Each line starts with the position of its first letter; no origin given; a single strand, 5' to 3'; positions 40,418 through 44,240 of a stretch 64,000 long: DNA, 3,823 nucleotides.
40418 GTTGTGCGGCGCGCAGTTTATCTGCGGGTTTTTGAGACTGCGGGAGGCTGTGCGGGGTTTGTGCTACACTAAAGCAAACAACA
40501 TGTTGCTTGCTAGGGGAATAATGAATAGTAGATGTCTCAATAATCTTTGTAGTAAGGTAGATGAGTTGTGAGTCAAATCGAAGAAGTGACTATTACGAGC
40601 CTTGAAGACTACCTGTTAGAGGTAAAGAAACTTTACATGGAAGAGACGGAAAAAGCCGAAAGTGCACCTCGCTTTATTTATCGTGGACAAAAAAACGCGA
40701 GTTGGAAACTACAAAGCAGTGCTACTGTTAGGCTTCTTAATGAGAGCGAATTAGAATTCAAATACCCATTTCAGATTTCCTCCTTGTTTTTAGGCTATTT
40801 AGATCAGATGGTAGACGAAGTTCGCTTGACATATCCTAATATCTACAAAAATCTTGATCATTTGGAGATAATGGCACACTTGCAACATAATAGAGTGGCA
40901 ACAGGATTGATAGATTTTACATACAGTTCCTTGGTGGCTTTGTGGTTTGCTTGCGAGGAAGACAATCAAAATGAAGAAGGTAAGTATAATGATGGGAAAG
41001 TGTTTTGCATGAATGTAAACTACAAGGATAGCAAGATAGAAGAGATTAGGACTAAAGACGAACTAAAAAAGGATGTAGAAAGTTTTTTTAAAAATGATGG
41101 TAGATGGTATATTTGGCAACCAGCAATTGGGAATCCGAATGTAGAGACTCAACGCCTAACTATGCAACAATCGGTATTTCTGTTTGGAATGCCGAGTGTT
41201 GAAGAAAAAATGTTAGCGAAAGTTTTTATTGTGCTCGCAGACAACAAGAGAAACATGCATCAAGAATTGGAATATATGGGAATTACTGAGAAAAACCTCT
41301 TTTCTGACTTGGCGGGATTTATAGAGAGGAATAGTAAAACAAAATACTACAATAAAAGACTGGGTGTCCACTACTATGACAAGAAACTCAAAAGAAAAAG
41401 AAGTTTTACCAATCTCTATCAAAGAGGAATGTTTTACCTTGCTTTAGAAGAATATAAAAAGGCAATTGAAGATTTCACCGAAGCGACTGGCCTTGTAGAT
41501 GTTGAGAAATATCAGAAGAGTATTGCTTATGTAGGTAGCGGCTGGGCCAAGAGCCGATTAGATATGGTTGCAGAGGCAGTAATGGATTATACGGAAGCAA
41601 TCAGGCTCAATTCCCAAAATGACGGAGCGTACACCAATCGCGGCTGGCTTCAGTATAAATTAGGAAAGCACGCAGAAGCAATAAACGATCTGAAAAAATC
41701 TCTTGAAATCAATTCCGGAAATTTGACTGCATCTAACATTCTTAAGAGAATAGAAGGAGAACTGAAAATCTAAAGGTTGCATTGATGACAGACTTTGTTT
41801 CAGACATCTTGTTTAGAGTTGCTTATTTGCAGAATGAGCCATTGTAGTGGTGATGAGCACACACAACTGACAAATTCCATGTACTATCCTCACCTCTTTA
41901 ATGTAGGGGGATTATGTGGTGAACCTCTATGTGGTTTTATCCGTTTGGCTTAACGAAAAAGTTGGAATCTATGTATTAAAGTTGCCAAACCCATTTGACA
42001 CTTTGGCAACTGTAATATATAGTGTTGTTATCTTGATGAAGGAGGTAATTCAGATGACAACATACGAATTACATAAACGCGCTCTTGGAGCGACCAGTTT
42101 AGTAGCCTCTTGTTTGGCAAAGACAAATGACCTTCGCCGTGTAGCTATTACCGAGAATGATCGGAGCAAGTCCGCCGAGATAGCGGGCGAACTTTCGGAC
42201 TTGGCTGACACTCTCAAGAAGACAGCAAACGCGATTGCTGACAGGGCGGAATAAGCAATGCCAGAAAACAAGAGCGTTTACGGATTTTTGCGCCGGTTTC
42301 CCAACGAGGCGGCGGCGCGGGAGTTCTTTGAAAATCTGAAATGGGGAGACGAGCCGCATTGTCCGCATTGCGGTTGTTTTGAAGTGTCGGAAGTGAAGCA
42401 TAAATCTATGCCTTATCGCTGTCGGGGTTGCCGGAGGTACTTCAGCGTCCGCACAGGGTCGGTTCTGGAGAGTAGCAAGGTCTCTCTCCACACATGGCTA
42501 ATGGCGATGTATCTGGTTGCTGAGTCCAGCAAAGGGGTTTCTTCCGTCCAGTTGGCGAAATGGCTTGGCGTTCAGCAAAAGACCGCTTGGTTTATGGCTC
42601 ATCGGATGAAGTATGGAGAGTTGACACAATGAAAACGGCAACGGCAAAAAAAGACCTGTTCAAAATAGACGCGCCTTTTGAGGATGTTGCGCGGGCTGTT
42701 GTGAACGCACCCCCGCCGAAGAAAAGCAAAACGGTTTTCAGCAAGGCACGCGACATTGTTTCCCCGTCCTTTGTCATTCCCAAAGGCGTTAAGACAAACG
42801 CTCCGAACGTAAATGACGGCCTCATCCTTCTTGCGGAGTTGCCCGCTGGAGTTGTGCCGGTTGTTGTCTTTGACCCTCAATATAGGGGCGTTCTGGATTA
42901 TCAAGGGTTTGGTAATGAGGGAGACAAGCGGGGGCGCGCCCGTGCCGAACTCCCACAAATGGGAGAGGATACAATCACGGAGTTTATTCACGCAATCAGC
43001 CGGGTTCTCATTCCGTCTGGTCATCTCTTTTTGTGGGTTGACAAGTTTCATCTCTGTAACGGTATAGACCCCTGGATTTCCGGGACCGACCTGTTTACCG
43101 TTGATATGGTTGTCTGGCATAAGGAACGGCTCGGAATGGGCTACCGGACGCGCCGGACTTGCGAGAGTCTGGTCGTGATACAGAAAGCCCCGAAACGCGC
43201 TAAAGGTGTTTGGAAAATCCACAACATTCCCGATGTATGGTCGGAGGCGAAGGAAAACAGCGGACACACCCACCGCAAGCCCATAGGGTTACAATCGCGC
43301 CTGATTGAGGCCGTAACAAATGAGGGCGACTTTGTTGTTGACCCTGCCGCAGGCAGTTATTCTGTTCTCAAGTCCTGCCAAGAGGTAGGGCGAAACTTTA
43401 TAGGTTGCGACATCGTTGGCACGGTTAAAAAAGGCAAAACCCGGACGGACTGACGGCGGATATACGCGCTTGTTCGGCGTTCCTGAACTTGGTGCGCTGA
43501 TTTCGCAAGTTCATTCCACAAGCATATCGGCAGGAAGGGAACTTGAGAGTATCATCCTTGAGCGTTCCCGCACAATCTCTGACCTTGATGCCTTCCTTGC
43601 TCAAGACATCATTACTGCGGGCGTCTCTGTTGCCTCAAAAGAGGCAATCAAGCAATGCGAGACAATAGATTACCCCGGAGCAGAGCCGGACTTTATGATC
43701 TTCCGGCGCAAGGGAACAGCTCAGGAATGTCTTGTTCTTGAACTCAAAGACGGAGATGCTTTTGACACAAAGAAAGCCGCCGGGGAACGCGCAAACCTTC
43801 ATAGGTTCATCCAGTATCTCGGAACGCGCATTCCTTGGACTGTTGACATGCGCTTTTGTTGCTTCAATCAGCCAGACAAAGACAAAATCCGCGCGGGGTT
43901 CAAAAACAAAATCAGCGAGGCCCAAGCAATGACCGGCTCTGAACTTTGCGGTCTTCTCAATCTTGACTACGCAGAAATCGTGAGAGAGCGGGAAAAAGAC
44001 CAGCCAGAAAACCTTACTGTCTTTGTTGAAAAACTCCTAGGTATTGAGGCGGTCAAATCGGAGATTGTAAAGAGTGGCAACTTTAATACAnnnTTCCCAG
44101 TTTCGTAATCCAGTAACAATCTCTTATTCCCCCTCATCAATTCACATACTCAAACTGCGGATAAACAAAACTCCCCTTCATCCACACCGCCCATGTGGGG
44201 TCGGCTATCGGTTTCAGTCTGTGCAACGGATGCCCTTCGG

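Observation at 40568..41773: FRG-domain protein fused to TPR repeats as a candidate sensor/effector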

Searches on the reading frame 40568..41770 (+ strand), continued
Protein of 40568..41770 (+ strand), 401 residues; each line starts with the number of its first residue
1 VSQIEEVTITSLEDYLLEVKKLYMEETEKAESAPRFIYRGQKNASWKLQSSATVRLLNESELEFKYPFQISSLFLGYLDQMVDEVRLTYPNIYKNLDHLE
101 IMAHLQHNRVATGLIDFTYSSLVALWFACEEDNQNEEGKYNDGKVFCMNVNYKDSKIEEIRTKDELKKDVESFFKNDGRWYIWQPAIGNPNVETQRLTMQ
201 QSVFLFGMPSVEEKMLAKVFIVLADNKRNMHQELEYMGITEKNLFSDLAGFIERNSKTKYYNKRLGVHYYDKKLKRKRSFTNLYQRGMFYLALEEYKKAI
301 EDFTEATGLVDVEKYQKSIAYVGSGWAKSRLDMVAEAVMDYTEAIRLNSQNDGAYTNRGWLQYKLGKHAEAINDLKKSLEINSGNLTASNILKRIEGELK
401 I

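Call 78: find_encoding_contigs(protein=P0114, flank=8000, max_places=3)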
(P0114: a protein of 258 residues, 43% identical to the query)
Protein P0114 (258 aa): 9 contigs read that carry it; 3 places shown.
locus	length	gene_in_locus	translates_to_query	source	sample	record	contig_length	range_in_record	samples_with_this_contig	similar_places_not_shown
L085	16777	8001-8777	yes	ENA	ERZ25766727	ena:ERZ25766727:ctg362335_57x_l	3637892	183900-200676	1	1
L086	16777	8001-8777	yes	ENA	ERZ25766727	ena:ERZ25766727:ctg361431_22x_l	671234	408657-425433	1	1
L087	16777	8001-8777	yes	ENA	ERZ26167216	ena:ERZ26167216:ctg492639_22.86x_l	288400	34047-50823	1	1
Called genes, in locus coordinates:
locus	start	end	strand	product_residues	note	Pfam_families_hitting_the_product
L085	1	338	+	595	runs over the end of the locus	PF07584:BatA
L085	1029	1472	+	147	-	PF10604:Polyketide_cyc2 (weak), PF03364:Polyketide_cyc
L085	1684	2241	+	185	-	PF01797:Y1_Tnp (faint)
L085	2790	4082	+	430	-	PF00144:Beta-lactamase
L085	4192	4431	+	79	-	PF04014:MazE_antitoxin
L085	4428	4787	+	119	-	PF02452:PemK_toxin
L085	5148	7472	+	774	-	-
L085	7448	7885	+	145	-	PF02661:Fic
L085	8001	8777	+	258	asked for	PF08867:FRG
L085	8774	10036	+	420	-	-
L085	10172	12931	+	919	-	PF13519:VWA_2, PF00092:VWA, PF13519:VWA_2, PF13768:VWA_3 (weak)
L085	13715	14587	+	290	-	PF01882:DUF58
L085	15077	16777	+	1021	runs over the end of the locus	PF13620:CarboxypepD_reg, PF13715:CarbopepD_reg_2, PF07715:Plug, PF00593:TonB_dep_Rec_b-barrel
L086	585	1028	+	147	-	PF10604:Polyketide_cyc2 (weak), PF03364:Polyketide_cyc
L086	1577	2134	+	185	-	PF01797:Y1_Tnp (faint)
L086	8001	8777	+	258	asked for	PF08867:FRG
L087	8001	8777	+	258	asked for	PF08867:FRG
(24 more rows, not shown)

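Call 79: find_encoding_contigs(protein=P0094, flank=8000, max_places=2)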
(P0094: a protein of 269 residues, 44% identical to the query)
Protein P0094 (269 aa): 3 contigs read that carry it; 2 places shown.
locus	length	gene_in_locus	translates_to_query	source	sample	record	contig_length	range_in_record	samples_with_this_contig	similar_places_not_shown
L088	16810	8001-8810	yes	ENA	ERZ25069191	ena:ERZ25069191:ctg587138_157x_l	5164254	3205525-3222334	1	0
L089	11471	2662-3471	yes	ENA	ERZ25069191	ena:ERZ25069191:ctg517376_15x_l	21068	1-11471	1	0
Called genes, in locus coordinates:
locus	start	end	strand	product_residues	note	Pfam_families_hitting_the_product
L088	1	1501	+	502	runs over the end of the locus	-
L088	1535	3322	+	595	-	PF07584:BatA, PF13519:VWA_2 (faint)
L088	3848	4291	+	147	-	PF10604:Polyketide_cyc2 (weak), PF03364:Polyketide_cyc (weak)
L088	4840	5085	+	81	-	-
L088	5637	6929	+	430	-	PF00144:Beta-lactamase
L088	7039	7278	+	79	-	PF04014:MazE_antitoxin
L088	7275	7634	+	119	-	PF02452:PemK_toxin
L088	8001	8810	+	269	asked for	PF08867:FRG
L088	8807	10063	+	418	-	-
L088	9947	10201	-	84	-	-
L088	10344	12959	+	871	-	PF13519:VWA_2, PF00092:VWA, PF13519:VWA_2, PF13768:VWA_3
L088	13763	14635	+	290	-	PF01882:DUF58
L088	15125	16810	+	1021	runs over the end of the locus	PF13620:CarboxypepD_reg, PF13715:CarbopepD_reg_2, PF07715:Plug, PF00593:TonB_dep_Rec_b-barrel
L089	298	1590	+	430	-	PF00144:Beta-lactamase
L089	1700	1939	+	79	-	PF04014:MazE_antitoxin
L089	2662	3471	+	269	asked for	PF08867:FRG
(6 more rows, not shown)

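Call 89: search_protein_families(library=phrogs, proteins=[P0023, P0081], max_evalue=1)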
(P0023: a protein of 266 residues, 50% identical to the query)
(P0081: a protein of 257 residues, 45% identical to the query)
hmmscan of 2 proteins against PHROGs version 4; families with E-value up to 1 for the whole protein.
P0023 (266 aa): 2 families
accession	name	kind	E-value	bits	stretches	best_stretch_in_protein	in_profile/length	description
phrog_4962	-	unknown function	2.8e-22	80.2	2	69-239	270-451/467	-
phrog_24967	-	unknown function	6.2e-09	36.5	1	8-123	23-128/385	-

P0081 (257 aa): 2 families
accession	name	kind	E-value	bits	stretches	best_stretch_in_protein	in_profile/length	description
phrog_4962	-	unknown function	2.7e-23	83.5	1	4-238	171-446/467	-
phrog_24967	-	unknown function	1.8e-09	38.2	1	5-141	21-142/385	-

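Call 94: search_protein_families(library=padloc, alignment_id=A5, max_evalue=1e-8)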
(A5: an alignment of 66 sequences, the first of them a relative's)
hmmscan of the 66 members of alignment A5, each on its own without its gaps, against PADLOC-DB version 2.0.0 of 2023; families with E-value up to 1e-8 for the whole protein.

A. member 1, L006:3625-7767:+ (1381 aa): 26 families (the best 25 are shown)
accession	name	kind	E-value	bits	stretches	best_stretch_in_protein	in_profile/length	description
PDLC03596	REase_MTase_IIG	-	1.1e-125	419.1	2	798-1379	581-1145/1148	Type IIG restriction enzyme-methyltransferase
PDLC03601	REase_MTase_IIG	-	2.6e-121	404.4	4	1097-1327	830-1058/1110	Type IIG restriction enzyme-methyltransferase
PDLC03612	REase_MTase_IIG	-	1.1e-86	290.1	2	953-1378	804-1245/1247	Type IIG restriction enzyme-methyltransferase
PDLC03609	REase_MTase_IIG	-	5.2e-43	145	1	953-1325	555-932/1066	Type IIG restriction enzyme-methyltransferase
PDLC03313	MTase_II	-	1.5e-30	104.3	1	906-1378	103-561/563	Type II methyltransferase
PDLC03604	REase_MTase_IIG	-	1.3e-26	90.9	1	943-1327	519-938/1011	Type IIG restriction enzyme-methyltransferase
PDLC03628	REase_MTase_IIG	-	9.8e-24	81.5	1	713-866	487-632/1100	Type IIG restriction enzyme-methyltransferase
PDLC03348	MTase_II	-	6.9e-22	75.7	0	955-1187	346-566/727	Type II methyltransferase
PDLC02643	DrmMI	-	1.5e-20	70.8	0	1138-1326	1028-1212/1347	DrmMI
PDLC02529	PglX|PglXI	-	1.4e-18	64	0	806-1029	270-433/1189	PglX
PDLC03226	MTase_II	-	5.2e-18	63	1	954-1065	127-235/579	Type II methyltransferase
PDLC03335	MTase_II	-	3.9e-16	56.8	1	947-1323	187-573/607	Type II methyltransferase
PDLC02521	PglX|PglXI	-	4.4e-15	52.7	1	952-1067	478-592/1174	PglX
PDLC03338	MTase_II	-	6.1e-15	52.9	1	954-1133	244-420/604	Type II methyltransferase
PDLC03630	REase_MTase_IIG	-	9.6e-14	48.2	0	952-1068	602-732/1100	Type IIG restriction enzyme-methyltransferase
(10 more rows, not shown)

B. families by the number of members that match (of 66 scanned): 102 families (the first 25 are shown)
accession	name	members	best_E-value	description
PDLC04134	mad2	3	5.7e-25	mads_2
PDLC03612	REase_MTase_IIG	2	1.1e-86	Type IIG restriction enzyme-methyltransferase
PDLC02707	PbeA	2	1.9e-23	PbeA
PDLC03348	MTase_II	2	6.9e-22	Type II methyltransferase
PDLC03597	REase_MTase_IIG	1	0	Type IIG restriction enzyme-methyltransferase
PDLC03051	REase_MTase_I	1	0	Type I restriction enzyme-methyltransferase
PDLC02657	DndA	1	3.4e-174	DndA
PDLC02759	SspA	1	3.2e-171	SspA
PDLC03596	REase_MTase_IIG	1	1.1e-125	Type IIG restriction enzyme-methyltransferase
PDLC03601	REase_MTase_IIG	1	2.6e-121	Type IIG restriction enzyme-methyltransferase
PDLC03621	REase_MTase_IIG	1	9.3e-106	Type IIG restriction enzyme-methyltransferase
PDLC01075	C3a139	1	6.7e-100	HKD+Snf2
PDLC03609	REase_MTase_IIG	1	5.2e-43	Type IIG restriction enzyme-methyltransferase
PDLC03802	RTasHel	1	7.8e-41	DRT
PDLC00117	GajB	1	1.1e-38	UrvD helicase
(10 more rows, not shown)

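Call 95: search_protein_families(library=pfam, alignment_id=A5, max_evalue=0.00001)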
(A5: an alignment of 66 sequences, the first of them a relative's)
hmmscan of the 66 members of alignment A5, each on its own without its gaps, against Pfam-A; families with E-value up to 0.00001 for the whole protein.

A. member 1, L006:3625-7767:+ (1381 aa): 2 families
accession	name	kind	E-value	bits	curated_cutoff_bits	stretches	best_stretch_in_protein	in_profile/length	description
PF07669.17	Eco57I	-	1.5e-33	116.8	25.3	1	807-1050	1-171/171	Eco57I restriction-modification methylase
PF12950.13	TaqI_C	-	1.2e-15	58.2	26.5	1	1164-1321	1-118/118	TaqI-like C-terminal specificity domain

B. families by the number of members that match (of 66 scanned): 96 families (the first 25 are shown)
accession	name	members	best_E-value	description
PF00903.31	Glyoxalase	3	2e-18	Glyoxalase/Bleomycin resistance protein/Dioxygenase superfamily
PF02028.23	BCCT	2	8.5e-172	BCCT, betaine/carnitine/choline family transporter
PF00296.26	Bac_luciferase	2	1.1e-46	Luciferase-like monooxygenase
PF07669.17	Eco57I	2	1.5e-33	Eco57I restriction-modification methylase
PF04851.21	ResIII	2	1.4e-23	Type III restriction enzyme, res subunit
PF00271.37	Helicase_C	2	1.8e-13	Helicase conserved C-terminal domain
PF02384.22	N6_Mtase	2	4.4e-11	N-6 DNA Methylase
PF00012.26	HSP70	1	5.2e-193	Hsp70 protein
PF02538.19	Hydantoinase_B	1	2.1e-154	Hydantoinase B/oxoprolinase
PF02515.22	CoA_transf_3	1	7.1e-103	CoA-transferase family III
PF01134.28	GIDA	1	1.2e-100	Glucose inhibited division protein A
PF03480.18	DctP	1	1.5e-89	Bacterial extracellular solute-binding protein, family 7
PF00266.25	Aminotran_5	1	2.4e-86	Aminotransferase class-V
PF00144.29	Beta-lactamase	1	6.9e-76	Beta-lactamase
PF18135.7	Type_ISP_C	1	7.4e-75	Type ISP C-terminal specificity domain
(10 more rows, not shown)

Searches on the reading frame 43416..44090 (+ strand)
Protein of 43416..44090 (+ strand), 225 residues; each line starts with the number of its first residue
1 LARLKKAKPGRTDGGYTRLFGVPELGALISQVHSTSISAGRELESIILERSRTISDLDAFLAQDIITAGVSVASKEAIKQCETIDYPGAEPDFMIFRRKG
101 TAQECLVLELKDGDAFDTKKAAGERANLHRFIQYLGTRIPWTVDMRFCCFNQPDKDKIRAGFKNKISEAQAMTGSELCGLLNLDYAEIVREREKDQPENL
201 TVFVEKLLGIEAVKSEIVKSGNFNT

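Call 4: search_protein_families(library=padloc, proteins=[window:43416-44090:+], max_evalue=1)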
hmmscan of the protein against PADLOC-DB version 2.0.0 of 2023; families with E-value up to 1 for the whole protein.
window:43416-44090:+ (225 aa): 3 families
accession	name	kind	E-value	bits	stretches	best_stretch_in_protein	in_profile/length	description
PDLC03487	REase_II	-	5.1e-45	151.8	1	10-219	9-225/227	Type II restriction enzyme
PDLC03986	PD-Lambda-3_A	-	0.032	12.2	0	121-147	38-65/159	-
PDLC00396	SduA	-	0.037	11.4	1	68-124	75-132/230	DUF4263 domain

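Call 19: search_protein_families(library=ncbifam, proteins=[window:43416-44090:+], max_evalue=0.01)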
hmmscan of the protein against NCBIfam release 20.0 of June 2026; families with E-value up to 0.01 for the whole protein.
window:43416-44090:+ (225 aa): 0 families

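Call 82: search_protein_families(library=pfam, proteins=[window:43416-44090:+], max_evalue=0.01)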
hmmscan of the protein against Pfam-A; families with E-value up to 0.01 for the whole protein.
window:43416-44090:+ (225 aa): 0 families
